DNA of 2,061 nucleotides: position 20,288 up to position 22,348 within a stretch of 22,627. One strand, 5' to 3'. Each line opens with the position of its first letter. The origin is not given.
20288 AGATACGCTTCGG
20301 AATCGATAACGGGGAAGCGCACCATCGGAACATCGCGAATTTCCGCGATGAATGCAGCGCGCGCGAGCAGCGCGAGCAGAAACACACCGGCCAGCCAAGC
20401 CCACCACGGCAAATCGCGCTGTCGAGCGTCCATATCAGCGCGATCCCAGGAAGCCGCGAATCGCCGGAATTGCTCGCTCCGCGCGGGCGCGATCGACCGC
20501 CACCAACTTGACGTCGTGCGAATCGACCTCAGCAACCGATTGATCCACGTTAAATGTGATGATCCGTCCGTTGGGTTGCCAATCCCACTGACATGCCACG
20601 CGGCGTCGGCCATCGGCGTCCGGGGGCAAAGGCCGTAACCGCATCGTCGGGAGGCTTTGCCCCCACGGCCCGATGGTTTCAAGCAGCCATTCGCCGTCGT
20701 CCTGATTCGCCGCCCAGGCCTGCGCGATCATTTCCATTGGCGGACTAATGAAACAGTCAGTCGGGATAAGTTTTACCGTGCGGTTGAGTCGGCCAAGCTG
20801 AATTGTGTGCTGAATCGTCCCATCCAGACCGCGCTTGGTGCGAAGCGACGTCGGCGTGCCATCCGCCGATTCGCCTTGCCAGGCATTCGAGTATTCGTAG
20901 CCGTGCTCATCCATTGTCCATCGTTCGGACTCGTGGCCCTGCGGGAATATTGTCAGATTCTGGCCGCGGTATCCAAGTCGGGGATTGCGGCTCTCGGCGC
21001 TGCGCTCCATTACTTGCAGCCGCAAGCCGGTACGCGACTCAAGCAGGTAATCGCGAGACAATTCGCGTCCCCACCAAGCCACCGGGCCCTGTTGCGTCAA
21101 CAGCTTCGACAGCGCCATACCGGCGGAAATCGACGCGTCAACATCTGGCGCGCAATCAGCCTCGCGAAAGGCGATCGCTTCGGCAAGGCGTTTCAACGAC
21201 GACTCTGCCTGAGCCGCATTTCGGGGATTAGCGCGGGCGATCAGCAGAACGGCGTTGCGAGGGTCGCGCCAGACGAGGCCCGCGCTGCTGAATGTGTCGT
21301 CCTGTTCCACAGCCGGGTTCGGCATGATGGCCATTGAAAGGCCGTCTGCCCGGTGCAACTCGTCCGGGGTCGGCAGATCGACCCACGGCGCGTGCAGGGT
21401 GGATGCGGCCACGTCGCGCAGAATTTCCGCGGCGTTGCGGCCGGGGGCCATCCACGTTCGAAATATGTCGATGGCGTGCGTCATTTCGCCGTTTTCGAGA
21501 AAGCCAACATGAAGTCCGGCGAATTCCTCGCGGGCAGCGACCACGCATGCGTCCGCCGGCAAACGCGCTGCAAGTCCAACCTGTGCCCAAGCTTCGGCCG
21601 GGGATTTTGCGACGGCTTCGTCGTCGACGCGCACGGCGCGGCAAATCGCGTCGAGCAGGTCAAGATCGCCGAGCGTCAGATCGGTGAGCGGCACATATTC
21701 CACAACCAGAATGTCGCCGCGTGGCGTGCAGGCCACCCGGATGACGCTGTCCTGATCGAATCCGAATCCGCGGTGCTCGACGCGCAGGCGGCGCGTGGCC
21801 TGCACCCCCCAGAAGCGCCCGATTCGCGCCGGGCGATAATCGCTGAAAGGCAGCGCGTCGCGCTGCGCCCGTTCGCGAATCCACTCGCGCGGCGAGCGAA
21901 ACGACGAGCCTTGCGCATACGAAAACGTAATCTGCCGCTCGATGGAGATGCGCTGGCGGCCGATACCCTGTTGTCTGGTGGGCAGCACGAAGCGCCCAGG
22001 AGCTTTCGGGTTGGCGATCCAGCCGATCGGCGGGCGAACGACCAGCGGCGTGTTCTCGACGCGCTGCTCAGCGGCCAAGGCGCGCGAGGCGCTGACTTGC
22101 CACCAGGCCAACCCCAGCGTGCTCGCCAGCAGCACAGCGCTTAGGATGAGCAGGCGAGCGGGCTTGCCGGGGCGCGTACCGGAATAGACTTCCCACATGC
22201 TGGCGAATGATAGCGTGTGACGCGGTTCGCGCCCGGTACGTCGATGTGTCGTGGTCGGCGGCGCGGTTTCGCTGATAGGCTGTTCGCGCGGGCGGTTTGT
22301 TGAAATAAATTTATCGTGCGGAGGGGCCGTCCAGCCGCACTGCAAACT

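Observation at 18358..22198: PMT_2 (ArnT/GT39-like)-TPR membrane glycosyltransferase translationally coupled to a 588 aa exported protein of unknown function, in an operon with exbD and an MFS exporter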

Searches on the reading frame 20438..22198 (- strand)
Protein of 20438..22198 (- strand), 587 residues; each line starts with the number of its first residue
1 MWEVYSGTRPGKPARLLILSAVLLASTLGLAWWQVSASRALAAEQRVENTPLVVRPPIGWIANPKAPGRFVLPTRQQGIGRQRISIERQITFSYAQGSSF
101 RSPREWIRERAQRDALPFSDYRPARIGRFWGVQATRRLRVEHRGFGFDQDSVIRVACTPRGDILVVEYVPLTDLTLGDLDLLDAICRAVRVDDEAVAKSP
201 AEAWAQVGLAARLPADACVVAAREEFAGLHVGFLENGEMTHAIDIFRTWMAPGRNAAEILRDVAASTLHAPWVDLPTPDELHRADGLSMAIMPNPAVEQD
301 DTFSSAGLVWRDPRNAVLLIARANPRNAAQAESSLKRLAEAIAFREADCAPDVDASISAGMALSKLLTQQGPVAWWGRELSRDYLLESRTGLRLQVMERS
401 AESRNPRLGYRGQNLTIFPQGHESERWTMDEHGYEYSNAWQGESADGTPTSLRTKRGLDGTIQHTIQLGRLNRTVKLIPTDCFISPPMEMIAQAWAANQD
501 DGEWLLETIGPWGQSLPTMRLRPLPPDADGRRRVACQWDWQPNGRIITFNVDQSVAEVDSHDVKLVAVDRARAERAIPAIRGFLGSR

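Call 11: search_protein_families(library=pfam, proteins=[window:20438-22198:-], max_evalue=0.01)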
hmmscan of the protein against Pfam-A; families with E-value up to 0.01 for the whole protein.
window:20438-22198:- (587 aa): 0 families

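Call 12: search_protein_families(library=ncbifam, proteins=[window:20438-22198:-], max_evalue=0.01)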
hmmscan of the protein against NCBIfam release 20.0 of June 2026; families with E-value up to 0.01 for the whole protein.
window:20438-22198:- (587 aa): 0 families

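Call 15: find_homologous_proteins(query=window:20438-22198:-)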
Query window:20438-22198:- (587 aa): 4 proteins with E <= 0.001 among 8000 candidates.
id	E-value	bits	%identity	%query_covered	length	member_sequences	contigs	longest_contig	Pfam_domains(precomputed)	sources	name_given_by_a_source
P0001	0.0e+0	1337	100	100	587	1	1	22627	-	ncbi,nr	ncbi:MAG: hypothetical protein JNG88_07265 [Phycisphaerales bacterium]|nr:hypothetical protein [Phyc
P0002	0.0e+0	1117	82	100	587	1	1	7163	-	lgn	-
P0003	1.5e-247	841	63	100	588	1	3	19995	-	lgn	-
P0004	8.1e-245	832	62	100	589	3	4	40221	-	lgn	-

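Call 18: find_encoding_contigs(protein=P0004, flank=10000, max_places=4)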
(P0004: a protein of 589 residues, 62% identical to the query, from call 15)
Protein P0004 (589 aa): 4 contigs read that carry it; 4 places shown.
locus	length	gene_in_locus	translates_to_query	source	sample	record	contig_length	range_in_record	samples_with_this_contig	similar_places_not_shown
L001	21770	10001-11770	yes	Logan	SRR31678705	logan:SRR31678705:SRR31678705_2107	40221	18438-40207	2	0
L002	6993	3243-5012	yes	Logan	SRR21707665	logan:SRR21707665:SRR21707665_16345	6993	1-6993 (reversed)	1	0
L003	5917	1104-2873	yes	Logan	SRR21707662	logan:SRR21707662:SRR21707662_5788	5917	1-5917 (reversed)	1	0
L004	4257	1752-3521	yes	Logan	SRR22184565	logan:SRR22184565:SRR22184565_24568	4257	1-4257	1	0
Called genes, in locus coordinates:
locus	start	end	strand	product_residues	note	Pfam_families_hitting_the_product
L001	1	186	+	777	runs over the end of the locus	PF00595:PDZ, PF17820:PDZ_6, PF03572:Peptidase_S41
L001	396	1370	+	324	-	PF00586:AIRS, PF02769:AIRS_C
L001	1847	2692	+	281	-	PF07963:N_methyl (weak)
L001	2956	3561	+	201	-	PF04542:Sigma70_r2 (weak)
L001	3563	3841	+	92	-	-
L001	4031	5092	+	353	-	PF03572:Peptidase_S41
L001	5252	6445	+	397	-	PF01790:LGT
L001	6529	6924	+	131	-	PF08899:DUF1844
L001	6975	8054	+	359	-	-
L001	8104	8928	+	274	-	PF01618:MotA_ExbB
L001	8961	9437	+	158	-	PF02472:ExbD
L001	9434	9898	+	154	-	PF02472:ExbD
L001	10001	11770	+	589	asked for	-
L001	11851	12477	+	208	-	PF03352:Adenine_glyco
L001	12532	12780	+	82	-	-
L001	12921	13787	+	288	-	PF02621:VitK2_biosynth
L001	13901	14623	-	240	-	PF00691:OmpA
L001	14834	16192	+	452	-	PF00009:GTP_EFTU (weak), PF01926:MMR_HSR1, PF02421:FeoB_N, PF00009:GTP_EFTU, PF00350:Dynamin_N (weak), PF01926:MMR_HSR1, PF02421:FeoB_N, PF14714:KH_dom-like, +6 more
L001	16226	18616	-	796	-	PF00989:PAS, PF13188:PAS_8, PF13426:PAS_9, PF00989:PAS, PF08448:PAS_4, PF13426:PAS_9, PF02518:HATPase_c, PF00072:Response_reg, +2 more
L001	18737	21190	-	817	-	PF00069:Pkinase, PF07714:PK_Tyr_Ser-Thr, PF07721:TPR_4 (faint), PF13424:TPR_12 (weak), PF13424:TPR_12, PF17874:TPR_MalT (weak), PF00515:TPR_1 (weak), PF13424:TPR_12, +5 more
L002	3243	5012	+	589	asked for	-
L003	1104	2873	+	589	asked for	-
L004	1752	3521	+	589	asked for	-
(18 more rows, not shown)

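Call 19: find_encoding_contigs(protein=P0003, flank=10000, max_places=3)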
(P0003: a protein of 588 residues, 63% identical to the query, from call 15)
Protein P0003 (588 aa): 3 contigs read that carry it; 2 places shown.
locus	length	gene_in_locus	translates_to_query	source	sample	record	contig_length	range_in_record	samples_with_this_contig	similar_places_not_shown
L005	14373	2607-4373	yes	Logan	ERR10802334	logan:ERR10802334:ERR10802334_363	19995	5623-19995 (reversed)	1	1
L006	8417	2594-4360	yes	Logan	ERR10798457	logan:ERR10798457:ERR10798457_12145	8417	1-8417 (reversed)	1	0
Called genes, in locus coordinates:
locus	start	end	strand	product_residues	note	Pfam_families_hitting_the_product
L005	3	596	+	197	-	?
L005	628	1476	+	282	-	PF01618:MotA_ExbB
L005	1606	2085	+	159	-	PF02472:ExbD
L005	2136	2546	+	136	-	PF02472:ExbD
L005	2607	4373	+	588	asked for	-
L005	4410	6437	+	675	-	PF13231:PMT_2, PF23914:TPR_CcmH_CycH (faint), PF12895:ANAPC3 (faint), PF13371:TPR_9 (weak), PF13432:TPR_16, PF14559:TPR_19, PF13432:TPR_16 (weak), PF14559:TPR_19 (weak), +9 more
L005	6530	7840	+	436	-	PF05977:MFS_3, PF07690:MFS_1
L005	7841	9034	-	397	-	PF03193:RsgA_GTPase, PF01926:MMR_HSR1 (weak)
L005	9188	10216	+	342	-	-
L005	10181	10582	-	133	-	-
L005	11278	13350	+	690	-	PF01145:Band_7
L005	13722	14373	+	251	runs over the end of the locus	PF23441:SDR, PF00106:adh_short, PF08659:KR, PF13561:adh_short_C2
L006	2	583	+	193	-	?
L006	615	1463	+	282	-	PF01618:MotA_ExbB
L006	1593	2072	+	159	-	PF02472:ExbD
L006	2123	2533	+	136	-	PF02472:ExbD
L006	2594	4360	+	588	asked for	-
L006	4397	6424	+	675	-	PF13231:PMT_2, PF23914:TPR_CcmH_CycH (faint), PF12895:ANAPC3 (faint), PF13371:TPR_9 (weak), PF13432:TPR_16, PF14559:TPR_19, PF13432:TPR_16 (weak), PF14559:TPR_19 (weak), +9 more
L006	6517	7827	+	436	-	PF05977:MFS_3, PF07690:MFS_1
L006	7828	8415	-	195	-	?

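Call 20: find_encoding_contigs(protein=P0002, flank=10000, max_places=2)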
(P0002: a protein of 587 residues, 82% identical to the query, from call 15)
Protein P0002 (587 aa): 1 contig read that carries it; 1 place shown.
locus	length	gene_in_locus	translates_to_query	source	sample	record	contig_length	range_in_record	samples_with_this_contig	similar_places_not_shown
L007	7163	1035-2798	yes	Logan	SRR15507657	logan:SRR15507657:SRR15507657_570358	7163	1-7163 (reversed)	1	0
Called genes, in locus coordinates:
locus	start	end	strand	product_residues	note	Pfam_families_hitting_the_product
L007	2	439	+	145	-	?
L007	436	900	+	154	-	PF02472:ExbD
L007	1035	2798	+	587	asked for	-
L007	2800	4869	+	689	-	PF13231:PMT_2, PF13424:TPR_12 (faint), PF13176:TPR_7 (faint), PF13428:TPR_14 (faint), PF13432:TPR_16 (weak), PF14559:TPR_19 (weak), PF13432:TPR_16 (weak), PF14559:TPR_19 (weak), +10 more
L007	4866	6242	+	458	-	PF05977:MFS_3, PF07690:MFS_1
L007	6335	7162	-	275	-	?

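Call 25: search_solved_structures(query=A1, max_evalue=10)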
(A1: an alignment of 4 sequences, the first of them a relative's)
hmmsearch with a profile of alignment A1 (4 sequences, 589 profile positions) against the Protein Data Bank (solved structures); distinct sequences matched with E-value up to 10: 0.

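Call 30: predict_structure(alignment_id=A1)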
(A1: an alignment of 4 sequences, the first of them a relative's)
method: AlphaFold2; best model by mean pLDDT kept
length: 587 residues; sequences in the alignment: 4
mean_pLDDT: 40.7   pTM: 0.33
mean pLDDT of the five models: 40.7, 40.4, 36.3, 35.6, 32.1
residues with pLDDT >= 90: 0; 70-90: 71; 50-70: 76; < 50: 440
segments of 3 or more residues with pLDDT < 50: 1-229, 343-518, 539-542, 561-587
pLDDT, mean of each block of 10 residues (from residue 1): 24 29 28 22 23 24 27 23 24 26 32 29 22 21 22 26 30 37 34 31 37 38 40 55 60 71 68 73 65 80 76 64 79 71 37 30 28 22 25 32 36 37 41 41 35 41 35 26 32 39 39 36 68 62 63 62 43 38 39
secondary structure, 60 per line:
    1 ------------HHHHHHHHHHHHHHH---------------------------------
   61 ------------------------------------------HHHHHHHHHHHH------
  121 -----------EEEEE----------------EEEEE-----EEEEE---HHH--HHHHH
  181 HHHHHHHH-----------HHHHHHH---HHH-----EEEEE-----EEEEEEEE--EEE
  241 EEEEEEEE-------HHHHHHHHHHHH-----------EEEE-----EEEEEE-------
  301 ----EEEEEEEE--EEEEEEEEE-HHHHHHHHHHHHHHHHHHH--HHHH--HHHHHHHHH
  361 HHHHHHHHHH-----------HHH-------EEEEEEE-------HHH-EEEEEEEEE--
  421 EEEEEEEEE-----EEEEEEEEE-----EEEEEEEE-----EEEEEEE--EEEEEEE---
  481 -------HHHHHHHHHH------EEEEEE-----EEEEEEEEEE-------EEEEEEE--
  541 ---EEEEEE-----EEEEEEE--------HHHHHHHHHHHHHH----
elements in order: H13-27 H103-114 E132-136 E153-157 E163-167 H176-188 H200-206 E218-222 E228-235 E238-248 H256-267 E279-282 E288-293 E305-312 E315-323 H325-343 H346-349 H352-370 E392-398 E410-418 E421-429 E435-443 E449-456 E462-468 E471-477 H488-497 E504-509 E515-524 E532-538 E544-549 E555-561 H570-583

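Call 36: search_protein_representatives(alignment_id=A1)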
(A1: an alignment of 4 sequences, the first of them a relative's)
Query: 4 sequences, 589 profile positions. Proteins with E-value up to 0.001 (for the whole library): 178; up to 1e-10: 145; up to 1e-30: 112. The best 150 are listed.
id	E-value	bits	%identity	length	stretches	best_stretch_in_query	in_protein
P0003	0.0e+00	1168.6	-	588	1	1-589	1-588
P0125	2.6e-117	408.7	-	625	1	1-585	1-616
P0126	8.2e-107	374.1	-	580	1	1-583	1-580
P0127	3.5e-104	365.4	-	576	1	1-566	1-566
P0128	3.2e-101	355.6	-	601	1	1-581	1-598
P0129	3.6e-97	342.2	-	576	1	2-561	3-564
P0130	1.2e-95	337.2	-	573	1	1-566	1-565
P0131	2.2e-95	336.3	-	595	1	1-585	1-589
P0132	2.2e-94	333.1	-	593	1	2-578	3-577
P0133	8.5e-94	331.1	-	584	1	2-554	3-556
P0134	9.9e-94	330.9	-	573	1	1-570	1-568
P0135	1.4e-93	330.4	-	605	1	1-585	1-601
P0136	4.0e-93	328.9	-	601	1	1-584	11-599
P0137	5.7e-93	328.4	-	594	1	1-576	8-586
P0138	3.1e-92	325.9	-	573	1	3-558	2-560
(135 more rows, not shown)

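Call 45: search_solved_structures(query=A2, max_evalue=10, show_alignments=2)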
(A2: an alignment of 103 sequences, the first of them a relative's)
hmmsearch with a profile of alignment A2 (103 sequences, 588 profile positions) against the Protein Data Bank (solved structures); distinct sequences matched with E-value up to 10: 2.
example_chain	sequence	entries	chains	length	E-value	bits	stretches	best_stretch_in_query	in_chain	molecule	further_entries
8bl6_A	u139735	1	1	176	0.16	13.6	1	413-487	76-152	dIG14-scdim-EF62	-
3ca8_A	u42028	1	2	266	0.77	11.3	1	249-312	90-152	Protein ydcF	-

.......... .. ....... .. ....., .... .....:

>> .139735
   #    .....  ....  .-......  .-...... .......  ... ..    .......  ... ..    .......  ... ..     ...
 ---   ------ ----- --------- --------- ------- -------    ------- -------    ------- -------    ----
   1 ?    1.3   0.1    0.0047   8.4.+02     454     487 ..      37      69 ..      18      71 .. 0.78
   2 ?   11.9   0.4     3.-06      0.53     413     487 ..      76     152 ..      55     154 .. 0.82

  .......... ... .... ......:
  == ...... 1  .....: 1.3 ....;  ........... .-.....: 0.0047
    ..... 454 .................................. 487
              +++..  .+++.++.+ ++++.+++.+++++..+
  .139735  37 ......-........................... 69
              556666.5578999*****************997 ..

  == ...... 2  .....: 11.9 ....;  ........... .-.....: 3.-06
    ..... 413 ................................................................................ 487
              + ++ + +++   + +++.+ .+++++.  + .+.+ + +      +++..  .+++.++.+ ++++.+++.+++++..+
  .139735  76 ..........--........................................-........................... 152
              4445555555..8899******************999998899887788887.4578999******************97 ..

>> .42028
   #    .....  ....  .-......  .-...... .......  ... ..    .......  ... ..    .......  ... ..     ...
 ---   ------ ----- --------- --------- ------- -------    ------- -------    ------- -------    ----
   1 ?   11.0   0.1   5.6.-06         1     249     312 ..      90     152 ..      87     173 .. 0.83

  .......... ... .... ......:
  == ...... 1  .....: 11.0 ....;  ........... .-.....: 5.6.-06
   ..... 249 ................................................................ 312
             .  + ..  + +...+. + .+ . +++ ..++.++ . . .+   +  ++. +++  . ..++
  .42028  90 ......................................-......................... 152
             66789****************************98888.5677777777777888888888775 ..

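Call 47: find_homologous_proteins(query=A2, max_evalue=0.00001)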
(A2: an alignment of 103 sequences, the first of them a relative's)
Query A2 (103 sequences) (587 aa, profile of the alignment): 4 proteins with E <= 0.00001 among 8000 candidates.
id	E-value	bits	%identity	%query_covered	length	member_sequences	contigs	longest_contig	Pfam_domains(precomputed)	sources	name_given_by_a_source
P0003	6.4e-195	667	63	100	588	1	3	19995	-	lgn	-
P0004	1.1e-192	660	62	100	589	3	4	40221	-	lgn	-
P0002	7.3e-191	654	82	100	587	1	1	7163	-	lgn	-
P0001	1.7e-189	649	100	100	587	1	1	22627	-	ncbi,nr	ncbi:MAG: hypothetical protein JNG88_07265 [Phycisphaerales bacterium]|nr:hypothetical protein [Phyc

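Call 50: find_encoding_contigs(protein=P0125, flank=8000, max_places=1)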
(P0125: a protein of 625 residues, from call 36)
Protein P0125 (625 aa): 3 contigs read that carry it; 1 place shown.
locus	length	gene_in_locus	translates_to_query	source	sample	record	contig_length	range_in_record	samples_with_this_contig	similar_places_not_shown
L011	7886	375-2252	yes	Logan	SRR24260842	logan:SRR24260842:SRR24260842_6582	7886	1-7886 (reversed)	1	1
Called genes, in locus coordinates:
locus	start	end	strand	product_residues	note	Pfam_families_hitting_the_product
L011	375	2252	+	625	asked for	-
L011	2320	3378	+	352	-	PF04055:Radical_SAM, PF06463:Mob_synth_C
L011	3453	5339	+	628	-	PF06293:Kdo, PF00069:Pkinase (faint), PF06293:Kdo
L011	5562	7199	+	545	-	PF02687:FtsX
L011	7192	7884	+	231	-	?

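Call 64: predict_structure(alignment_id=A2)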
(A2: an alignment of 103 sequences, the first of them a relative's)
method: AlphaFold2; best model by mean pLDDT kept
length: 587 residues; sequences in the alignment: 103
mean_pLDDT: 94.2   pTM: 0.91
mean pLDDT of the five models: 94.2, 93.6, 93.7, 93.6, 93.2
residues with pLDDT >= 90: 520; 70-90: 42; 50-70: 23; < 50: 2
segments of 3 or more residues with pLDDT < 50: none
pLDDT, mean of each block of 10 residues (from residue 1): 56 88 97 93 97 97 96 76 76 96 96 96 98 96 90 98 98 95 98 97 97 96 97 97 98 96 90 83 98 91 94 98 96 98 95 98 98 97 96 96 98 96 97 97 92 96 95 95 97 98 97 90 98 98 96 97 96 96 81
secondary structure, 60 per line:
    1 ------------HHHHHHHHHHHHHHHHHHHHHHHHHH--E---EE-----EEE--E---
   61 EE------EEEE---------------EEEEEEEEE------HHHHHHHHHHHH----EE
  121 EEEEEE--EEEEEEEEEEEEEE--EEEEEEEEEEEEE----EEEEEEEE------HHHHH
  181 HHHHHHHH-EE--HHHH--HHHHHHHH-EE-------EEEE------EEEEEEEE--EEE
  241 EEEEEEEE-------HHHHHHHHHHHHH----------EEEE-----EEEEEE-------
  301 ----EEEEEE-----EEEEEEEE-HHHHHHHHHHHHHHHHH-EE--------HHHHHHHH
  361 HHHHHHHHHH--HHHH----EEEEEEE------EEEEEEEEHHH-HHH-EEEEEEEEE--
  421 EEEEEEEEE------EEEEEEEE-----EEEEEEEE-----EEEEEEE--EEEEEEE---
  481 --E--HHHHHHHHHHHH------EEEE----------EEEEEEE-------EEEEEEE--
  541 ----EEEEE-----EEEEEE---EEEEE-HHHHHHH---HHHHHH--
elements in order: H13-38 E52-54 E69-72 E88-96 H103-114 E119-126 E129-142 E145-157 E162-169 H176-188 H194-197 H200-207 E218-221 E228-235 E238-248 H256-268 E279-282 E288-293 E305-310 E316-323 H325-341 H353-370 H373-376 E381-387 E394-401 E410-418 E421-429 E436-443 E449-456 E462-468 E471-477 H486-497 E504-507 E518-524 E532-538 E545-549 E555-560 E564-568 H570-576 H580-585

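Call 65: search_protein_families(library=pfam, proteins=[L001:6975-8051:+, L001:6529-6921:+], max_evalue=0.01)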
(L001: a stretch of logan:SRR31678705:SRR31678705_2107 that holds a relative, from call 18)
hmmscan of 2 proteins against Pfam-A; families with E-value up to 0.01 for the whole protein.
L001:6975-8051:+ (359 aa): 1 family
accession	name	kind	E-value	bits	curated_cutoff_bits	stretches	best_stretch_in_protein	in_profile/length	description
PF13768.12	VWA_3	-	0.00079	19.9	27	1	189-347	4-152/155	von Willebrand factor type A domain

L001:6529-6921:+ (131 aa): 1 family
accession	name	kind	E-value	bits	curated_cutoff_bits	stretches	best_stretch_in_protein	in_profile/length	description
PF08899.16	DUF1844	-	5.5e-19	68.5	27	1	39-112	3-76/76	Domain of unknown function (DUF1844)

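Call 68: fold_search(model_id=the predicted structure, library=pdb)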
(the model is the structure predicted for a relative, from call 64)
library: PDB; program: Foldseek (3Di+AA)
matches with E <= 10: 1133; with E <= 0.001: 8
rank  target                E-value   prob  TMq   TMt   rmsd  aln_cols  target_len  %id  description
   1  6ntr_A                1.1e-05  1.00  0.22  0.46   7.5       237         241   13  Crystal Structure of Beta-barrel-like Protein of Domain of Unknown Function DUF1849 from Brucella abortus (released 2019-02-13)
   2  6ntr_C                2.6e-05  1.00  0.23  0.50   6.6       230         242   13  Crystal Structure of Beta-barrel-like Protein of Domain of Unknown Function DUF1849 from Brucella abortus (released 2019-02-13)
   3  6ntr_D                3.1e-05  1.00  0.23  0.50   6.6       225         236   12  Crystal Structure of Beta-barrel-like Protein of Domain of Unknown Function DUF1849 from Brucella abortus (released 2019-02-13)
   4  5yfg_MODEL_1_A        5.2e-04  1.00  0.19  0.51   5.2       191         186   10  SOLUTION STRUCTURE OF HUMAN MOG1 (released 2017-11-01)
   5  3wa5_B                5.4e-04  1.00  0.17  0.65   4.9       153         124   13  Crystal Structure of type VI peptidoglycan muramidase effector Tse3 in complex with its cognate immunity protein Tsi3 (released 2013-10-02)
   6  1v2b_B                6.0e-04  1.00  0.18  0.55   5.6       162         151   11  Crystal Structure of PsbP Protein in the Oxygen-Evolving Complex of Photosystem II from Higher Plants (released 2004-05-18)
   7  4luq_C                9.2e-04  1.00  0.17  0.61   5.1       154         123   14  Crystal structure of virulence effector Tse3 in complex with neutralizer Tsi3 (released 2013-09-18)
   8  3hlz_B                9.7e-04  1.00  0.18  0.36   7.9       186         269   13  Crystal structure of BT_1490 (NP_810393.1) from BACTEROIDES THETAIOTAOMICRON VPI-5482 at 1.50 A resolution (released 2009-06-16)
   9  6xrb_A                1.4e-03  1.00  0.18  0.61   8.0       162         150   12  Crystal structure of SciW from Salmonella typhimurium (released 2020-12-30)
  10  3hlz_A                1.4e-03  1.00  0.17  0.33  10.3       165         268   12  Crystal structure of BT_1490 (NP_810393.1) from BACTEROIDES THETAIOTAOMICRON VPI-5482 at 1.50 A resolution (released 2009-06-16)
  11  4luq_D                1.5e-03  1.00  0.17  0.61   5.0       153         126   12  Crystal structure of virulence effector Tse3 in complex with neutralizer Tsi3 (released 2013-09-18)
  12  2f27_A                1.5e-03  0.14  0.08  0.11  22.8       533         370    9  Crystal Structure of the Human Sialidase Neu2 E111Q-Q112E Double Mutant in Complex with DANA Inhibitor (released 2006-11-21)
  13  2f25_A                1.6e-03  0.38  0.12  0.17  23.6       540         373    7  Crystal Structure of the Human Sialidase Neu2 E111Q Mutant in Complex with DANA Inhibitor (released 2006-11-21)
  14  1vcu_B                2.4e-03  0.47  0.13  0.18  24.8       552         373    7  Structure of the human cytosolic sialidase Neu2 in complex with the inhibitor DANA (released 2004-11-02)
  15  6q3g_O2               2.4e-03  0.11  0.09  0.10  26.9       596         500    9  Structure of native bacteriophage P68 (released 2019-11-06)
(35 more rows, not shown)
